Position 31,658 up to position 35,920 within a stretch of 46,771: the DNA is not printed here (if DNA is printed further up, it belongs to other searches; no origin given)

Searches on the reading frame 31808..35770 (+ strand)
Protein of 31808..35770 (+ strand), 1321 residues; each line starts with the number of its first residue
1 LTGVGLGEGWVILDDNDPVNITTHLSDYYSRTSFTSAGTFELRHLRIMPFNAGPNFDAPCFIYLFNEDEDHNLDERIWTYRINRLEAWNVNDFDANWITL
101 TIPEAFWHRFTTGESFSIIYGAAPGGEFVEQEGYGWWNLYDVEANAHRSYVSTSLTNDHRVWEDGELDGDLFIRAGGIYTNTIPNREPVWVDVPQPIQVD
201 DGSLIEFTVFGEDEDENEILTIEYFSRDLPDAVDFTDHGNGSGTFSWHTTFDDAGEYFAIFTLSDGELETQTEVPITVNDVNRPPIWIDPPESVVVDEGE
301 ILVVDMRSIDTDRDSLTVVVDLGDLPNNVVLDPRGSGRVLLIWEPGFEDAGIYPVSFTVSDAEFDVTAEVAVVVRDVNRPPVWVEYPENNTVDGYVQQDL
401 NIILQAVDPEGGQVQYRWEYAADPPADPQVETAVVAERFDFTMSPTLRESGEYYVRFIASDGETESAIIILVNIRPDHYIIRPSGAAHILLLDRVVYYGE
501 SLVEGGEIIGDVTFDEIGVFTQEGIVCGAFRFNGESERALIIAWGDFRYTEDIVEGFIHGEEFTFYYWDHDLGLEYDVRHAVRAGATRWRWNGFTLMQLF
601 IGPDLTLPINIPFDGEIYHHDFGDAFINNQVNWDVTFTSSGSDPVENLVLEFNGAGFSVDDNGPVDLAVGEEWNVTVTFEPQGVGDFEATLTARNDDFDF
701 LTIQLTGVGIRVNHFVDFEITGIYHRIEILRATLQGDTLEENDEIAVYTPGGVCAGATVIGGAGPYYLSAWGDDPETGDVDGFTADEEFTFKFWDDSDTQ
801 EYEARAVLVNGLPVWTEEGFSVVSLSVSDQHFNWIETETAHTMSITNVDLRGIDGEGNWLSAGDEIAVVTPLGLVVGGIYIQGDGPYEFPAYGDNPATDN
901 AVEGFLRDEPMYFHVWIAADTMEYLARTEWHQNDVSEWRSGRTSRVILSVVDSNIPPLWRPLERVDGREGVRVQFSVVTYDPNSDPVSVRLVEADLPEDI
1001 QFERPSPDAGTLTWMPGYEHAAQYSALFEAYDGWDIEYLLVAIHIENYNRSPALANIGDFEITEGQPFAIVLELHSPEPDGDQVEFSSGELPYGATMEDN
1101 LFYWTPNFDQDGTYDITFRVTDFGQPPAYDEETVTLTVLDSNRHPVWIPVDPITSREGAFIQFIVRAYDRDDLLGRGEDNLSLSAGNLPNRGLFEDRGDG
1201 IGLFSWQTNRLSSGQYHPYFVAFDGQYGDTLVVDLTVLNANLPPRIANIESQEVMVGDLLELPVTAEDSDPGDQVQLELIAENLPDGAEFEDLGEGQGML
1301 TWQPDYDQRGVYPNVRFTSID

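Call 48: search_protein_families(library=ncbifam, proteins=[window:31808-35770:+], max_evalue=0.01)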
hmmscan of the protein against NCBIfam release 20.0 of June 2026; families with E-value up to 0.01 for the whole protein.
window:31808-35770:+ (1321 aa): 3 families
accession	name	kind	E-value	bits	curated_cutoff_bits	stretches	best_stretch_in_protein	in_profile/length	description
NF012211.1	tand_rpt_95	domain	8.1e-18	64.2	90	2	208-286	14-92/98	tandem-95 repeat protein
NF038112.1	myxo_dep_M36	subfamily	5.4e-17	60.3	1500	1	185-467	1286-1555/1604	myxosortase-dependent M36 family metallopeptidase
NF012200.0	choice_anch_D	domain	4.1e-06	27.3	45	1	621-697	25-105/108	choice-of-anchor D domain-containing protein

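Call 49: search_protein_families(library=pfam, proteins=[window:31808-35770:+], max_evalue=0.01)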
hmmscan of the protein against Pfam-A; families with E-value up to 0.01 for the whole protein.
window:31808-35770:+ (1321 aa): 7 families
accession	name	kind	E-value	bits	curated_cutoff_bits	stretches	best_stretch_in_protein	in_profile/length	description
PF17963.7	Big_9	-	5.9e-21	75.6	23.6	1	1049-1136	1-88/89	Bacterial Ig domain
PF05345.18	He_PIG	-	2.2e-19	70.1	24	1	1052-1138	2-95/96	Putative Ig domain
PF17803.7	Cadherin_4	-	2.9e-07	31.3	25.1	0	273-320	2-49/71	Bacterial cadherin-like domain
PF22544.2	HYDIN_VesB_CFA65-like_Ig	-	0.00018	22.1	25.5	1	619-697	9-88/100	HYDIN/CFA65/VesB-like, Ig-like domain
PF00801.26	PKD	-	0.00025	21.4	23.5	0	396-463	11-69/80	PKD domain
PF17892.7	Cadherin_5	-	0.0013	19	26.5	0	1079-1123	36-84/98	Cadherin-like domain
PF18911.6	PKD_4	-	0.0023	18.4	27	0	296-363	14-72/85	PKD domain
